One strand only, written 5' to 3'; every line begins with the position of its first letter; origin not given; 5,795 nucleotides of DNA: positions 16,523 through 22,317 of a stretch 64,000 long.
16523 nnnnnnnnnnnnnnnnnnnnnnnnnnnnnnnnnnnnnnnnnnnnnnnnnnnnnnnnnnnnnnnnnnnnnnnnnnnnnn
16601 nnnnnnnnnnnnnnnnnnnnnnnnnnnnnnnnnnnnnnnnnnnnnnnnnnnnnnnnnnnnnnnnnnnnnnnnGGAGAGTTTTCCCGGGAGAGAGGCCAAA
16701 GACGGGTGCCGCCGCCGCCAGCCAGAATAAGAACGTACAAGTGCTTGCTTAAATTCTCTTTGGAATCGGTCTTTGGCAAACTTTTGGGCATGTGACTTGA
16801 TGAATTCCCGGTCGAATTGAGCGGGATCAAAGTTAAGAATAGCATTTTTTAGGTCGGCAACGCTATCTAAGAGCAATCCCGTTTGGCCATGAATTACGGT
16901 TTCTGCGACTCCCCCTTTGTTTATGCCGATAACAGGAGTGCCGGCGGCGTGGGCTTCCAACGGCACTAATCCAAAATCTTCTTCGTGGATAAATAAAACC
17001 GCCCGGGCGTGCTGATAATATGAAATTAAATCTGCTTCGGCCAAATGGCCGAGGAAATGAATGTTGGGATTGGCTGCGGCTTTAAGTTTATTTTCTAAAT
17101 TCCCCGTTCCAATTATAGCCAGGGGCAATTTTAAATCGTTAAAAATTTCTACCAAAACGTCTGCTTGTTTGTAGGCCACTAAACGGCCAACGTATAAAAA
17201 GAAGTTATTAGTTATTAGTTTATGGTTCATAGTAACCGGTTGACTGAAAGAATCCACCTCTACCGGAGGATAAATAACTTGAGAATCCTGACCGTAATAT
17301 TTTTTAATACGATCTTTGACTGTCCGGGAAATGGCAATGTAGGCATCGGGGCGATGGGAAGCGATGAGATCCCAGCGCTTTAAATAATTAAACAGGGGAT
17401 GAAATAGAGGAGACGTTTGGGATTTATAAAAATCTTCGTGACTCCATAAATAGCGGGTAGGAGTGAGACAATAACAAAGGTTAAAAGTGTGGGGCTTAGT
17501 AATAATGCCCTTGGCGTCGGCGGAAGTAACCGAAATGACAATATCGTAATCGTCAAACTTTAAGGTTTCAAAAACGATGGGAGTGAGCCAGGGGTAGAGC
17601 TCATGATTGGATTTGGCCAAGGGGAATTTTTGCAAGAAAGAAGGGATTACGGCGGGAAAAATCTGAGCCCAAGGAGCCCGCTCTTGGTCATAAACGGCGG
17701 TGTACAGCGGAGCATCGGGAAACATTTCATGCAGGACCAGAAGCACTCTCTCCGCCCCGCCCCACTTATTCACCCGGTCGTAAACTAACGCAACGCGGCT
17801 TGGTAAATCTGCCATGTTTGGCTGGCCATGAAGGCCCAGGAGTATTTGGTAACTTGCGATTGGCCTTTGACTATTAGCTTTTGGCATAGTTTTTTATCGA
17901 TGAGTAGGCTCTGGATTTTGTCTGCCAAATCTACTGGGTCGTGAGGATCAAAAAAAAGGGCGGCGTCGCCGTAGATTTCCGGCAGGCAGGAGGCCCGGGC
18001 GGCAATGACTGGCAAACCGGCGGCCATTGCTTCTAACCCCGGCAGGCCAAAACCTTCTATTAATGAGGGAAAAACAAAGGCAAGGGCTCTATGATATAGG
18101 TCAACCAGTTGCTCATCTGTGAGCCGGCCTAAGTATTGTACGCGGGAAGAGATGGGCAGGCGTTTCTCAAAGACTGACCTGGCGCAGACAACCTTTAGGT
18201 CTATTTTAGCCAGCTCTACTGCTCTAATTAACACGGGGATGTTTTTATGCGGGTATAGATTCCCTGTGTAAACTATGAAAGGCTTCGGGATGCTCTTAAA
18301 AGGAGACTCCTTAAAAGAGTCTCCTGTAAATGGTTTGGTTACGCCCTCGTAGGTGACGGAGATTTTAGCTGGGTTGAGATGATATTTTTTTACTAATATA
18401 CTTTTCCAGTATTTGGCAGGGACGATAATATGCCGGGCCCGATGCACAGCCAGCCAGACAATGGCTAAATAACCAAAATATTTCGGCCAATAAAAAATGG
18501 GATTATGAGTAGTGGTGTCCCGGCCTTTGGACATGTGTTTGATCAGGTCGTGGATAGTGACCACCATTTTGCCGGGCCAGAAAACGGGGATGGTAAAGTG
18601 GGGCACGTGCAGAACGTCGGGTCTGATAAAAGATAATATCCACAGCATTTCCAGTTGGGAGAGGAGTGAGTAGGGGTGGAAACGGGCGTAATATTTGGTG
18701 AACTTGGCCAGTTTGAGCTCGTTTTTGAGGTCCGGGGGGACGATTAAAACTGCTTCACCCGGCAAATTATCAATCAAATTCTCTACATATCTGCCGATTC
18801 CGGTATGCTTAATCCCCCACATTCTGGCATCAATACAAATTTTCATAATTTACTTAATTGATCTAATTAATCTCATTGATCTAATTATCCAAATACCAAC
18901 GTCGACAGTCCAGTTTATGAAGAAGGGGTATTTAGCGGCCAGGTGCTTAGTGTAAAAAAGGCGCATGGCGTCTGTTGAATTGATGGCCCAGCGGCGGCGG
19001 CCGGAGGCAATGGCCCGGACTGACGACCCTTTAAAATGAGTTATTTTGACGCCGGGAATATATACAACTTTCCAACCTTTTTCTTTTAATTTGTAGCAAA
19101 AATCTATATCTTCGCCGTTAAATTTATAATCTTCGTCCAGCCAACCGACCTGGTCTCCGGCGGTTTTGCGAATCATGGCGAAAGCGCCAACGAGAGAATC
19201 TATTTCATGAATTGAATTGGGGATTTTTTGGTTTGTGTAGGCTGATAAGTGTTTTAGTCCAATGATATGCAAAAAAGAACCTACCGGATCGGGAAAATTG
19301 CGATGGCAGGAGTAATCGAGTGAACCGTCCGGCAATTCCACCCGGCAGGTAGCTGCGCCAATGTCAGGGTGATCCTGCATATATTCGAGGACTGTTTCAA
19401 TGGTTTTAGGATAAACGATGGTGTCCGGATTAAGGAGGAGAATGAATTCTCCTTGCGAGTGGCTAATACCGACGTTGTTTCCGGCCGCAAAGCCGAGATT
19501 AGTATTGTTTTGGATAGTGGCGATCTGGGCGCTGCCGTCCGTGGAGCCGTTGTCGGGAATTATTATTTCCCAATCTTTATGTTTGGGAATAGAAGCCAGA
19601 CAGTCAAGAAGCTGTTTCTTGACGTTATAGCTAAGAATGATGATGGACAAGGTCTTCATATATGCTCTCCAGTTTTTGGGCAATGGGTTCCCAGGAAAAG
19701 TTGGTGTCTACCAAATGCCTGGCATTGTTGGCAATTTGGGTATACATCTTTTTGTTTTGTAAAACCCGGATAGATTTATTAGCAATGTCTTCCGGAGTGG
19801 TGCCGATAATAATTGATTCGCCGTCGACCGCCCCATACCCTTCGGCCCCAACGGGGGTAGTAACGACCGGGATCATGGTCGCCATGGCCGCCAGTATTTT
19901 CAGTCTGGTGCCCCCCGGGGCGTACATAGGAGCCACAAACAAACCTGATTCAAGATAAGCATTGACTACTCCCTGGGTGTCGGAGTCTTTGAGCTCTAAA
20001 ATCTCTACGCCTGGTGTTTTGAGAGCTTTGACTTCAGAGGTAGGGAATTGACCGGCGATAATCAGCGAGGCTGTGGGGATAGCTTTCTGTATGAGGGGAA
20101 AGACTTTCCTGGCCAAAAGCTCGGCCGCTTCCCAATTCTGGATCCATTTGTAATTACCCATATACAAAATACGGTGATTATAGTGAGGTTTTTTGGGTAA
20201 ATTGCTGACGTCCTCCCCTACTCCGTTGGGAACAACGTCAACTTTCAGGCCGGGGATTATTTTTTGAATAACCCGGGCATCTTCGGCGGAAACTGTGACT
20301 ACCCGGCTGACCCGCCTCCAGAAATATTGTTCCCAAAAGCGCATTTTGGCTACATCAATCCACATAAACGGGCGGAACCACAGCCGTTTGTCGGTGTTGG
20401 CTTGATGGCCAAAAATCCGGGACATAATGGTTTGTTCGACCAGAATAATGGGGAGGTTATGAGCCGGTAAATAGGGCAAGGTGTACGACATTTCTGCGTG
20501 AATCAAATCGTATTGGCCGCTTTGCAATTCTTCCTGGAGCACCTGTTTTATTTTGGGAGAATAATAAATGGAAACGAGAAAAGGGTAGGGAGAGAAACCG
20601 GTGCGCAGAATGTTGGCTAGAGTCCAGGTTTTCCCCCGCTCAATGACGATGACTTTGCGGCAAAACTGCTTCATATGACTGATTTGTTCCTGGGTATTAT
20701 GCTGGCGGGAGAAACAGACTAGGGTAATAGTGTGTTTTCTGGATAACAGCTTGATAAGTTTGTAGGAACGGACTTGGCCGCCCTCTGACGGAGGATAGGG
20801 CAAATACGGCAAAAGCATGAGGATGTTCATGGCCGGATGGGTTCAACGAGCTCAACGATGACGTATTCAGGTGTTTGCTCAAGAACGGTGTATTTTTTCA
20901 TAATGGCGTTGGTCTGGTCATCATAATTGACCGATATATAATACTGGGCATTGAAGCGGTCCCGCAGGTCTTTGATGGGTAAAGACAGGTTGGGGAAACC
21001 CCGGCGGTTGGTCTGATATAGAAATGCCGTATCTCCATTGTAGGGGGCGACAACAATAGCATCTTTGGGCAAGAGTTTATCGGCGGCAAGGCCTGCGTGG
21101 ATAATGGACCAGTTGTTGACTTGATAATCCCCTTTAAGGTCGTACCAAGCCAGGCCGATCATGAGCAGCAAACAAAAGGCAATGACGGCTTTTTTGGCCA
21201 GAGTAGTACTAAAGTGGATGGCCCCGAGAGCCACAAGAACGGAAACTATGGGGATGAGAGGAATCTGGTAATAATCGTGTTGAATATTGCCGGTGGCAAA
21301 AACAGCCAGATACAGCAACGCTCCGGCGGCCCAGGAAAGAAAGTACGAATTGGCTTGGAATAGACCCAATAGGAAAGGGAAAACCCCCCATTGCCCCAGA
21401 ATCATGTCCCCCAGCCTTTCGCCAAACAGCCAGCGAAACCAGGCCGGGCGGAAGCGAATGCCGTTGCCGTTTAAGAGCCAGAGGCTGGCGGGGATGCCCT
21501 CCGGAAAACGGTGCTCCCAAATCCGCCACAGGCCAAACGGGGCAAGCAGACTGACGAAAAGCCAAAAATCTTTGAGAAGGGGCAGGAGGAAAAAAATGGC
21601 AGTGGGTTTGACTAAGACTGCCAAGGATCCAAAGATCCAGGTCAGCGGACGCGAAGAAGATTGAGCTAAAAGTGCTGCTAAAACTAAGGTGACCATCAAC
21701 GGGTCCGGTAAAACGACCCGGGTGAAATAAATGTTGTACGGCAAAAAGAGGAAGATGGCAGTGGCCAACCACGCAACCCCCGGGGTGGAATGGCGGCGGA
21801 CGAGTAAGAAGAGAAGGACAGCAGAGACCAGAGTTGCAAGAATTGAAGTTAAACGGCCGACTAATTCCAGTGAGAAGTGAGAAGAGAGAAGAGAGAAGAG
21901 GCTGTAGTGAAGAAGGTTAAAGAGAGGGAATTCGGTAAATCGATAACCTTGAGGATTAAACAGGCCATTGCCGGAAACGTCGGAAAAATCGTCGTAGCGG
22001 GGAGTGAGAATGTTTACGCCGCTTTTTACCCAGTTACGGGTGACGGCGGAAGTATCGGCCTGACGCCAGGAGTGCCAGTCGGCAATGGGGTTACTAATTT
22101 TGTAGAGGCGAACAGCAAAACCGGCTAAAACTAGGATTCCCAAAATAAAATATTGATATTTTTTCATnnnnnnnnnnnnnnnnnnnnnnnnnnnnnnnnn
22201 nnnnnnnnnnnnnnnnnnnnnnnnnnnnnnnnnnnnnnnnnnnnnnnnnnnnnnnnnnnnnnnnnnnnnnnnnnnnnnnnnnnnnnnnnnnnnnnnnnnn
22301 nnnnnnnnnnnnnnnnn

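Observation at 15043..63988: One ~49-kb, near-contiguous glycan assembly mega-locus with at least 8 GT-C, about 19 GT-A/GT-B enzymes, 2 Wzx flippases and 6 methyltransferases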

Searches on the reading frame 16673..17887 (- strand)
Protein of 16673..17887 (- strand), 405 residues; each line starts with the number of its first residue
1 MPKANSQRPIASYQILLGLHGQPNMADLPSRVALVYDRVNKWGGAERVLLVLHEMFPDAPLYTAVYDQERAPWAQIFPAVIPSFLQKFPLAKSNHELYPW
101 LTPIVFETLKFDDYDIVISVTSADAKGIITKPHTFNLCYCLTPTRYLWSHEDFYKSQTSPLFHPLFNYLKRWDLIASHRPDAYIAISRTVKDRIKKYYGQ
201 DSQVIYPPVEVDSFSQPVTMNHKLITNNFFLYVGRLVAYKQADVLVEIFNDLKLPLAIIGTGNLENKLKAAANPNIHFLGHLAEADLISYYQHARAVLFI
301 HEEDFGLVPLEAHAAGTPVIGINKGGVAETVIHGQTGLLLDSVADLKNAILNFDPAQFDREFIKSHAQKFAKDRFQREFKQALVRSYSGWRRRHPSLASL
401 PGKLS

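Call 3: search_protein_families(library=pfam, proteins=[window:16673-17887:-], max_evalue=0.01)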
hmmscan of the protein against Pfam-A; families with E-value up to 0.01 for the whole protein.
window:16673-17887:- (405 aa): 5 families
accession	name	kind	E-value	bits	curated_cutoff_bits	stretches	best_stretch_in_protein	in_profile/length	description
PF00534.26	Glycos_transf_1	-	2.1e-25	89.7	26.4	1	226-350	14-152/172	Glycosyl transferases group 1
PF13692.12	Glyco_trans_1_4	-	2e-22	80.4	27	1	230-352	4-138/142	Glycosyl transferases group 1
PF13439.12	Glyco_transf_4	-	1.3e-07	32.2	28.5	1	42-212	1-169/170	Glycosyltransferase Family 4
PF13524.12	Glyco_trans_1_2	-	6.4e-05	23.4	25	1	253-367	14-125/144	Glycosyl transferase-like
PF20706.3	GT4-conflict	-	0.00039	20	26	1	301-331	290-320/385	Family 4 Glycosyltransferase in conflict systems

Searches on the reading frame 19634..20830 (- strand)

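Call 3: search_protein_families(library=pfam, proteins=[window:19634-20830:-], max_evalue=0.01)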
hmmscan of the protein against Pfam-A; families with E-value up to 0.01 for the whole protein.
window:19634-20830:- (399 aa): 5 families
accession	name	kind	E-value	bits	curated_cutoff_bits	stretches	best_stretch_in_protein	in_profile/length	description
PF13692.12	Glyco_trans_1_4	-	3.5e-16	60.2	27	1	219-359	2-142/142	Glycosyl transferases group 1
PF13439.12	Glyco_transf_4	-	7e-13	49.4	28.5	1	17-204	3-166/170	Glycosyltransferase Family 4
PF00534.26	Glycos_transf_1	-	7.9e-09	35.7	26.4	1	242-372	35-171/172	Glycosyl transferases group 1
PF13579.12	Glyco_trans_4_4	-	2.5e-05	25.1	29.7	1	88-203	57-158/158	Glycosyl transferase 4-like domain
PF13524.12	Glyco_trans_1_2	-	0.0011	19.3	25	1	305-388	60-143/144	Glycosyl transferase-like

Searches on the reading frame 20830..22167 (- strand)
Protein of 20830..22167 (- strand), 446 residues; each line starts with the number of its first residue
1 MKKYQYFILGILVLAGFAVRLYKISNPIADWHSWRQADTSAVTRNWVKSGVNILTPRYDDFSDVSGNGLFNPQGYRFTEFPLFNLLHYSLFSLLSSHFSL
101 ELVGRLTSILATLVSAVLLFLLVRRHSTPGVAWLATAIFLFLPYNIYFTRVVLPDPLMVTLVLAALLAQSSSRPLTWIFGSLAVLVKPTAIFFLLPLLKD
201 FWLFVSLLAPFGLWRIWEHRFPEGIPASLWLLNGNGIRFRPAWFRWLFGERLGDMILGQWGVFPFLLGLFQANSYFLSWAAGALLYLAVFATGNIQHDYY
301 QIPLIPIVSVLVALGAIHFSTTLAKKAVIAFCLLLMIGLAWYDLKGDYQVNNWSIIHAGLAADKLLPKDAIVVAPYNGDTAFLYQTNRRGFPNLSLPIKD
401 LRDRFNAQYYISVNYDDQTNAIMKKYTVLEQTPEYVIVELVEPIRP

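Call 3: search_protein_families(library=pfam, proteins=[window:20830-22167:-], max_evalue=0.01)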
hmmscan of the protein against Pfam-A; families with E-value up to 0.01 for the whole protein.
window:20830-22167:- (446 aa): 1 family
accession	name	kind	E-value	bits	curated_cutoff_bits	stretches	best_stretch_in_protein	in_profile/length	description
PF13231.12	PMT_2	-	0.00062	20.5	26.1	1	100-205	20-131/160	Dolichyl-phosphate-mannose-protein mannosyltransferase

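Call 11: search_protein_families(library=ncbifam, proteins=[window:20830-22167:-], max_evalue=1)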
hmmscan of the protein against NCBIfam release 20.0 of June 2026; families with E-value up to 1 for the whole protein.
window:20830-22167:- (446 aa): 0 families
